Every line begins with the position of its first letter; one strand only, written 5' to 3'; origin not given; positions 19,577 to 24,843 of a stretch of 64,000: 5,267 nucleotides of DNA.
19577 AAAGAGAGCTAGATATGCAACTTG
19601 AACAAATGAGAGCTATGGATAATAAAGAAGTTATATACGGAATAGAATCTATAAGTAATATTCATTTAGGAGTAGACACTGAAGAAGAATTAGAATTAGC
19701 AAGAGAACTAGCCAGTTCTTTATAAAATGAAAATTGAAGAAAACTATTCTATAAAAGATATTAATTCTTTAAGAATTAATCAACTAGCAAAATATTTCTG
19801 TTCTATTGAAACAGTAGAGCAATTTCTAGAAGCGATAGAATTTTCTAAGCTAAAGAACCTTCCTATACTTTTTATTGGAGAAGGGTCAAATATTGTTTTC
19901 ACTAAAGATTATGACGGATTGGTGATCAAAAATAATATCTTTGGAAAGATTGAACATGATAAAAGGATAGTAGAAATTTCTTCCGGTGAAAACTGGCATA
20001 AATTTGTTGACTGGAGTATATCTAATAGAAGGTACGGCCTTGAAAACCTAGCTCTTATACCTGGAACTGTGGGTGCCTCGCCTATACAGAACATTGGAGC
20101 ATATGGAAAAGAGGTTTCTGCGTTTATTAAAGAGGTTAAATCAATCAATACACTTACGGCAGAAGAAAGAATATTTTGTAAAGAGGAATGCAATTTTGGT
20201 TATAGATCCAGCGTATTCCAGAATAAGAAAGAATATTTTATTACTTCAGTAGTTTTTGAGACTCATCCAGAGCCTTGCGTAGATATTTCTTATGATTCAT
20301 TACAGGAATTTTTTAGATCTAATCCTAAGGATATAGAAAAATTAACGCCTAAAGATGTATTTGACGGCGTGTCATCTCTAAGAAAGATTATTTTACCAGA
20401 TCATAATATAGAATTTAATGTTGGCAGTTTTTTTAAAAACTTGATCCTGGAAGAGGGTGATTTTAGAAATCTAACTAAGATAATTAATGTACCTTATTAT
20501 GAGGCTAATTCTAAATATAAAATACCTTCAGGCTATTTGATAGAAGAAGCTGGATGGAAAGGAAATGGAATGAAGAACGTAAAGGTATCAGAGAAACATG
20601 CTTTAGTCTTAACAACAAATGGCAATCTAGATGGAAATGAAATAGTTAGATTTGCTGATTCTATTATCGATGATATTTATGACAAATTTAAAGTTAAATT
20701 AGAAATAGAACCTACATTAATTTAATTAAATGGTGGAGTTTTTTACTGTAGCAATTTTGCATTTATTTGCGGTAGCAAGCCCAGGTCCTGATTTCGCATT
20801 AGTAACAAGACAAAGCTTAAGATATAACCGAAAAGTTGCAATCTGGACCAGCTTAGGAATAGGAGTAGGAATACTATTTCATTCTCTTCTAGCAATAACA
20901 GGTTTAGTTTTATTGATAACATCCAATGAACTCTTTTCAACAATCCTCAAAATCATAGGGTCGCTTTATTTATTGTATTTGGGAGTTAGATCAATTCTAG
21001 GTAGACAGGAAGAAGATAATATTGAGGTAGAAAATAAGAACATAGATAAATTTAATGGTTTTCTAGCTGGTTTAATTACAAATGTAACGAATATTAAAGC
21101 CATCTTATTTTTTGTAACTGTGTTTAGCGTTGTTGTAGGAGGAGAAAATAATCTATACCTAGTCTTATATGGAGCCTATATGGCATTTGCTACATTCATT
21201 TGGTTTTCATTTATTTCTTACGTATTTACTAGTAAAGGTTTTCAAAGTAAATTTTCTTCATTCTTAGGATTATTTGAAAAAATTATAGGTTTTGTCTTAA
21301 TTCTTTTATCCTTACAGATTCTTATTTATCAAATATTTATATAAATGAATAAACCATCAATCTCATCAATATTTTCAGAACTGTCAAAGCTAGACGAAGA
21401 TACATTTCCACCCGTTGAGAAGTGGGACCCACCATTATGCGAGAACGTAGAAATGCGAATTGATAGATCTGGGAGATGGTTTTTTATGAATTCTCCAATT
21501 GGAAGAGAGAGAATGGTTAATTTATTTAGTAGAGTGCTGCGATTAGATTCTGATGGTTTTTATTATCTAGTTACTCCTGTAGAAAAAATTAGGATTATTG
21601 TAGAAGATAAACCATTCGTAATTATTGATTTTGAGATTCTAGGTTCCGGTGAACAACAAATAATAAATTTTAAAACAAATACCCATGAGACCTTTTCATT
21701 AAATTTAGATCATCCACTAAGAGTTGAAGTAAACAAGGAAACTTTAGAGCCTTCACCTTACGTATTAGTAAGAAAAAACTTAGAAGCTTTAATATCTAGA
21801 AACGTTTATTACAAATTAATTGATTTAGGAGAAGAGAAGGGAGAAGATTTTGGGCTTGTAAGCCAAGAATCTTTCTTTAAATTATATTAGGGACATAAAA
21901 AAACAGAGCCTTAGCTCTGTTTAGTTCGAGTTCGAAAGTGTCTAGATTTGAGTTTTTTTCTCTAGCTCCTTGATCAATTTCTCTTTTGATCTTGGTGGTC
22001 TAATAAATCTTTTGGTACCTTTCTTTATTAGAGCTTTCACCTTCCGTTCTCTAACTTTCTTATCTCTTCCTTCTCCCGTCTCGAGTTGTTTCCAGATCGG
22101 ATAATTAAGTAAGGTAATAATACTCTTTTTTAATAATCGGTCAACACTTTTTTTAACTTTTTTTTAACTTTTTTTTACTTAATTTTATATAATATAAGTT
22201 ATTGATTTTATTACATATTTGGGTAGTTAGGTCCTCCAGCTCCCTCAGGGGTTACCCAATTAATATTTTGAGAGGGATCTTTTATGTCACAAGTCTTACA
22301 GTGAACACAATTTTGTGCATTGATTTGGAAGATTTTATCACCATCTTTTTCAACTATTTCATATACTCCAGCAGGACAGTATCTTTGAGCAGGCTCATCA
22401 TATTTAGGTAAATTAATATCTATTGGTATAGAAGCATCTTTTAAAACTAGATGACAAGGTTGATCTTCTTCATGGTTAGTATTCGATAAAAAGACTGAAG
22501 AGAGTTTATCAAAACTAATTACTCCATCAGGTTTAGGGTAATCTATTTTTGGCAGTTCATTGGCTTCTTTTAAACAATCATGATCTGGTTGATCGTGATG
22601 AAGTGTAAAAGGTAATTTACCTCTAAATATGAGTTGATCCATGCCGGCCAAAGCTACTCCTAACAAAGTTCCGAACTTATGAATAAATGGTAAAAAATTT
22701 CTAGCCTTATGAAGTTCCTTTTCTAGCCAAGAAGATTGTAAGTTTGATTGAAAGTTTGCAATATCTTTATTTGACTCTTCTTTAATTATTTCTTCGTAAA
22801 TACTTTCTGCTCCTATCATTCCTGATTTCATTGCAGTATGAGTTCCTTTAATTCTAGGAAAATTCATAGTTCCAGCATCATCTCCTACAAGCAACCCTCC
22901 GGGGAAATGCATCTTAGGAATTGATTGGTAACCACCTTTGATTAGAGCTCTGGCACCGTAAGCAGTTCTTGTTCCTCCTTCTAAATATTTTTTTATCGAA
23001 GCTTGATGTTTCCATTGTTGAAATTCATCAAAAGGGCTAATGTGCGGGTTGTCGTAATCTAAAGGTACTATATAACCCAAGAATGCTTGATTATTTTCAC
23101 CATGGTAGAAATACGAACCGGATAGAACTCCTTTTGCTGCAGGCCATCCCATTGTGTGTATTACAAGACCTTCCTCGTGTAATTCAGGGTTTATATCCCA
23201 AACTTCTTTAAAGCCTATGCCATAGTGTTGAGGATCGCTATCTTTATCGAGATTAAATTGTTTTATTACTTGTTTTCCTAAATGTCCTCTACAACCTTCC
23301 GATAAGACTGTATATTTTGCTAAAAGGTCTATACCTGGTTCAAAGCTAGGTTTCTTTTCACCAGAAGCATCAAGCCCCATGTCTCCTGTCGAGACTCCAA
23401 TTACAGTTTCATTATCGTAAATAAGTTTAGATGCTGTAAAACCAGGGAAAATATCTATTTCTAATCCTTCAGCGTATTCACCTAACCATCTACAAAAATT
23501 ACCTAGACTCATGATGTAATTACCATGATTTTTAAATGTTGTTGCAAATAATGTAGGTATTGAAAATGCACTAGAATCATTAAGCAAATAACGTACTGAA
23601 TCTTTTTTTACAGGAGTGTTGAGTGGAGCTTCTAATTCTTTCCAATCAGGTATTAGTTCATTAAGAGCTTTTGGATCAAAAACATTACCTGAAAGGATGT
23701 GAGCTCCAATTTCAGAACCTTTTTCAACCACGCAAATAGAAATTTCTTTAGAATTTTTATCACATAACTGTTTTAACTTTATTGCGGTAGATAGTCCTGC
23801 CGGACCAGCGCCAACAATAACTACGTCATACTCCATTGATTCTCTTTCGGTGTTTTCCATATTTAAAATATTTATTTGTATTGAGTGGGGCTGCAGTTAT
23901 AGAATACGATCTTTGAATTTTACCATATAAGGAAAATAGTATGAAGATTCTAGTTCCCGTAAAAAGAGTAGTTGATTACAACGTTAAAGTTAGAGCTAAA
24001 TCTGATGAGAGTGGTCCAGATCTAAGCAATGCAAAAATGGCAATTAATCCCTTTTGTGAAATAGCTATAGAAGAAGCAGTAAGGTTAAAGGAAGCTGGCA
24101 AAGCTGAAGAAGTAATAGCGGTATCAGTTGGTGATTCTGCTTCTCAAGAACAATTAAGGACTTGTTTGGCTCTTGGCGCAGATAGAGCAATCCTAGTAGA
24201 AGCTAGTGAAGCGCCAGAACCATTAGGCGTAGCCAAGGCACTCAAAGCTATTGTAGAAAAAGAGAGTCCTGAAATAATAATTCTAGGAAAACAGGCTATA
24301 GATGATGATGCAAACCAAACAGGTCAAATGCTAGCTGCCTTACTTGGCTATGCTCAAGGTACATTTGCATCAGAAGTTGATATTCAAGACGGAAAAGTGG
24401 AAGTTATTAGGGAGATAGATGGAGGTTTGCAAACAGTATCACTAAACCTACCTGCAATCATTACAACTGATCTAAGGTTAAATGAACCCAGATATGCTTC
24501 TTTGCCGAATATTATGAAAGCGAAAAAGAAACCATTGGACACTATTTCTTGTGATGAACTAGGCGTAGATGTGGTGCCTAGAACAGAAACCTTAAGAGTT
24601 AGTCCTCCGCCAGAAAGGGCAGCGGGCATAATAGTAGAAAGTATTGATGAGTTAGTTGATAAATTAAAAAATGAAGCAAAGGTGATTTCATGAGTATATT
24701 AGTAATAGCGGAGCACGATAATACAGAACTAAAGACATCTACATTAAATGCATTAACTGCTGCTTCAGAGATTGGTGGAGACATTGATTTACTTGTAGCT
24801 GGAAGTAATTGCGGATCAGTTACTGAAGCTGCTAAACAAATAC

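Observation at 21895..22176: Element B: complete-looking minus-strand transcription unit (phased A-tracts + near-consensus promoter + ~215-nt purine-rich RNA + strong terminator) between DUF1285 and ETF-QO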

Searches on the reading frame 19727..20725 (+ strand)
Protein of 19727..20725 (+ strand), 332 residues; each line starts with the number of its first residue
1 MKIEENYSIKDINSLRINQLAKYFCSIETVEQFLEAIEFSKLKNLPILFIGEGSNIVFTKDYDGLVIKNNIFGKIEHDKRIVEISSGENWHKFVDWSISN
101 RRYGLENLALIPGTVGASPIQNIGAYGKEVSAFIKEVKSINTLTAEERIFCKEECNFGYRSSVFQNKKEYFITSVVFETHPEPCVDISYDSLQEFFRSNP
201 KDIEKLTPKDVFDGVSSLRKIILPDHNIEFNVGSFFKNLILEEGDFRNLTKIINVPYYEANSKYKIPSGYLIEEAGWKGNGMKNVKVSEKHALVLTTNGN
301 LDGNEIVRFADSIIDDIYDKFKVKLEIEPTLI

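Call 15: search_protein_families(library=pfam, proteins=[window:19727-20725:+])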
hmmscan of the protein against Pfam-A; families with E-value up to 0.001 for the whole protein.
window:19727-20725:+ (332 aa): 2 families
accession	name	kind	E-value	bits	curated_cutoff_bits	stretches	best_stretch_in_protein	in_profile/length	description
PF01565.28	FAD_binding_4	-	1.1e-18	67.7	26.4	1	23-142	3-128/139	FAD binding domain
PF02873.21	MurB_C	-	2e-17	63.6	27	1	230-332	22-99/99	UDP-N-acetylenolpyruvoylglucosamine reductase, C-terminal domain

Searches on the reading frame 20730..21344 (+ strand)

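Call 15: search_protein_families(library=pfam, proteins=[window:20730-21344:+])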
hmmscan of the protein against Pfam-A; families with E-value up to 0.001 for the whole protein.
window:20730-21344:+ (204 aa): 1 family
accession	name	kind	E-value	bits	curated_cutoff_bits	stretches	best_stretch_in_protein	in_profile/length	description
PF01810.24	LysE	-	2.3e-31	109.2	25.6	1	13-200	2-192/193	LysE type translocator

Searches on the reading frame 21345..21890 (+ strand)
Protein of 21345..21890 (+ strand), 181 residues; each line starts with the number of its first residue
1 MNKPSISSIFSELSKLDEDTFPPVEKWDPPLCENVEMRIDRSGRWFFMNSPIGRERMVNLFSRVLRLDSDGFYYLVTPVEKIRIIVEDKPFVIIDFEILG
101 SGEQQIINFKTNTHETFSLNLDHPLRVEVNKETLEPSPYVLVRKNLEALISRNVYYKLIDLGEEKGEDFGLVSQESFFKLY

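Call 15: search_protein_families(library=pfam, proteins=[window:21345-21890:+])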
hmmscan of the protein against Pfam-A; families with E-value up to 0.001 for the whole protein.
window:21345-21890:+ (181 aa): 2 families
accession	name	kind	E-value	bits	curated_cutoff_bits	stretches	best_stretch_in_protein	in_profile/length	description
PF06938.16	DUF1285_N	-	1.2e-28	99.1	29.3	1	22-88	1-66/67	Domain of unknown function (DUF1285), N-terminal domain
PF21028.2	DUF1285_C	-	1e-26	93.5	29.3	1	90-180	1-95/95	Protein of unknown function (DUF1285), C-terminal domain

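Call 17: find_encoding_contigs(protein=window:21345-21890:+, flank=3000, max_places=8)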
Protein window:21345-21890:+ (181 aa): 2 contigs read that carry it; 2 places shown.
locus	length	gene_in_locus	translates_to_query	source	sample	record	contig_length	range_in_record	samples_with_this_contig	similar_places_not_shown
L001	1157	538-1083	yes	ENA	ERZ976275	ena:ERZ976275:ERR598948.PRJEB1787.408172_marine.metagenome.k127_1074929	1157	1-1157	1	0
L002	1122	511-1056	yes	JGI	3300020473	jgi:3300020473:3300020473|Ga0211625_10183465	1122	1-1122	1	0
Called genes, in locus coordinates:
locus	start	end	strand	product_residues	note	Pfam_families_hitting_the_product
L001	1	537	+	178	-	?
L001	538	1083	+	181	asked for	PF06938:DUF1285_N, PF21028:DUF1285_C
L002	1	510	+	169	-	?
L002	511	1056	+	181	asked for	PF06938:DUF1285_N, PF21028:DUF1285_C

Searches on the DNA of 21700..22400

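Call 4: search_rna_families(source=window, start=21700, end=22400, threshold=evalue, max_evalue=1, show_alignments=2)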
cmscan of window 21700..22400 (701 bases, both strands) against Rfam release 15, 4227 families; matches with E-value up to 1: 1.
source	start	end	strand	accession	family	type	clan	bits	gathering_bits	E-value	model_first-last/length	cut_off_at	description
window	21916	22106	-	RF02034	IMES-1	Gene;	-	131.5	81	4.3e-30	1-191/191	no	IMES-1 RNA motif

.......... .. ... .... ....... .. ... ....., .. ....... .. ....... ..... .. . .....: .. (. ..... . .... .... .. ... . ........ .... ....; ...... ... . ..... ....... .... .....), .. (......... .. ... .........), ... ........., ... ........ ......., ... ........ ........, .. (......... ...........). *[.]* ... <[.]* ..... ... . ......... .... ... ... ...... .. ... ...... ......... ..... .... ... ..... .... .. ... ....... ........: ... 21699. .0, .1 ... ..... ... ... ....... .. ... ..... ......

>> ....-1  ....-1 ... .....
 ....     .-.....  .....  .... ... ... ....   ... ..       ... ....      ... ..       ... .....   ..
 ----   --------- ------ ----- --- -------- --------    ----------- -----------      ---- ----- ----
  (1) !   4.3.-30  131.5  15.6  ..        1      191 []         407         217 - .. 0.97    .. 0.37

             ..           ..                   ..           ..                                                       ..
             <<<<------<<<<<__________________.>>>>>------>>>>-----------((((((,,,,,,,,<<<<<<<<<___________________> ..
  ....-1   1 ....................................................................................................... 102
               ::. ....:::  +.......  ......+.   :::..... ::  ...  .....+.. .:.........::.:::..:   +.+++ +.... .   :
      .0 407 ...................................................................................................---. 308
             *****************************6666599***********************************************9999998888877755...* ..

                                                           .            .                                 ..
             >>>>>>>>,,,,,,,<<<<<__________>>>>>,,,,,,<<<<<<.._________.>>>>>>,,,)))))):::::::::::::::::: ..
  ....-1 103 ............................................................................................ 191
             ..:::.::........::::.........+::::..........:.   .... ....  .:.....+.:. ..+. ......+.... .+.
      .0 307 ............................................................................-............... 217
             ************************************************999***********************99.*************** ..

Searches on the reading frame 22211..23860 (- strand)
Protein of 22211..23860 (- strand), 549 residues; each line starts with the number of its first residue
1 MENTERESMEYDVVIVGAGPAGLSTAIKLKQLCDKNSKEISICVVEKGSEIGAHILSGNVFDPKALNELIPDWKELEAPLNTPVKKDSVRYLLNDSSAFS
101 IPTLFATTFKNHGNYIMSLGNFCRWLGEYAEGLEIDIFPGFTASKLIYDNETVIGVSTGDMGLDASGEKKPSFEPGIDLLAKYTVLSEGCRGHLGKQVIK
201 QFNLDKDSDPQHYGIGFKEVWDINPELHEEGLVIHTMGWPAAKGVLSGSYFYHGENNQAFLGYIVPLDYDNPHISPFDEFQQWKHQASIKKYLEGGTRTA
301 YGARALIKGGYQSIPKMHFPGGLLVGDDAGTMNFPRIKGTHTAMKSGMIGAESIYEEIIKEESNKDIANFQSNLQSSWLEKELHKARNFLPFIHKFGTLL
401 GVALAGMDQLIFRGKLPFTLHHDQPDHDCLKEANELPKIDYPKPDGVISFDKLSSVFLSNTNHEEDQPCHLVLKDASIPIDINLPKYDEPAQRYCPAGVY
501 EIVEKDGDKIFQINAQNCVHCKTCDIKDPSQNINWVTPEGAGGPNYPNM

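Call 15: search_protein_families(library=pfam, proteins=[window:22211-23860:-])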
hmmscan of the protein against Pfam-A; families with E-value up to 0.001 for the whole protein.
window:22211-23860:- (549 aa): 11 families
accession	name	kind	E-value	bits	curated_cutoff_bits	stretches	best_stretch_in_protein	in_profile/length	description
PF05187.19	Fer4_ETF_QO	-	2e-51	172.9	24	1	446-546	1-103/104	Electron transfer flavoprotein-ubiquinone oxidoreductase, 4Fe-4S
PF21162.3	ETFQO_UQ-bd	-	8.2e-35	119.7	27.7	1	213-306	1-96/96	ETF-QO, ubiquinone-binding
PF13450.12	NAD_binding_8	-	4.9e-06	27.2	21.9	1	15-60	1-40/68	NAD(P)-binding Rossmann-like domain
PF07992.20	Pyr_redox_2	-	2.1e-05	24.5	26.1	1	11-69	1-49/291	Pyridine nucleotide-disulphide oxidoreductase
PF01266.30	DAO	-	2.4e-05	24.5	27.9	1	12-54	1-37/353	FAD dependent oxidoreductase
PF01946.23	Thi4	-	3.8e-05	23.5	26.2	1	7-61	14-64/235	Thi4 family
PF00890.30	FAD_binding_2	-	0.0001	22.1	20.4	0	12-54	1-37/414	FAD binding domain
PF03486.20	HI0933_like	-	0.00039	20.4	50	0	12-56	2-40/244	HI0933-like protein Rossmann domain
PF13454.12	NAD_binding_9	-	0.00048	20.6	21.8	0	14-53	1-37/155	FAD-NAD(P)-binding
PF05834.18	Lycopene_cycl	-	0.00056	19.5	23.4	1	12-51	1-36/380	Lycopene cyclase protein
PF13738.12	Pyr_redox_3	-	0.00081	19.2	30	0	14-55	1-36/305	Pyridine nucleotide-disulphide oxidoreductase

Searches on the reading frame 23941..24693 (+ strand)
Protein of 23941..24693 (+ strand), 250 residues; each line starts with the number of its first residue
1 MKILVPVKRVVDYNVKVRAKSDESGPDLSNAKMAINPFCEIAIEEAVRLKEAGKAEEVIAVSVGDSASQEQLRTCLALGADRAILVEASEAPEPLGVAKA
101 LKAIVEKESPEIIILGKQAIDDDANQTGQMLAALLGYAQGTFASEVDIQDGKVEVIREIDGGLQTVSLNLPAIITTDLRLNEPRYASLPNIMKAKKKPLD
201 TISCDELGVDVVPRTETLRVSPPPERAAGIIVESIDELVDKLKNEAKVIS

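Call 15: search_protein_families(library=pfam, proteins=[window:23941-24693:+])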
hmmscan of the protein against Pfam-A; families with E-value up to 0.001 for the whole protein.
window:23941-24693:+ (250 aa): 1 family
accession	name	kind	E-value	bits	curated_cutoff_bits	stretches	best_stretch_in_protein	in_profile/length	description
PF01012.27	ETF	-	2.5e-41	141.9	26.7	1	31-204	9-178/181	Electron transfer flavoprotein domain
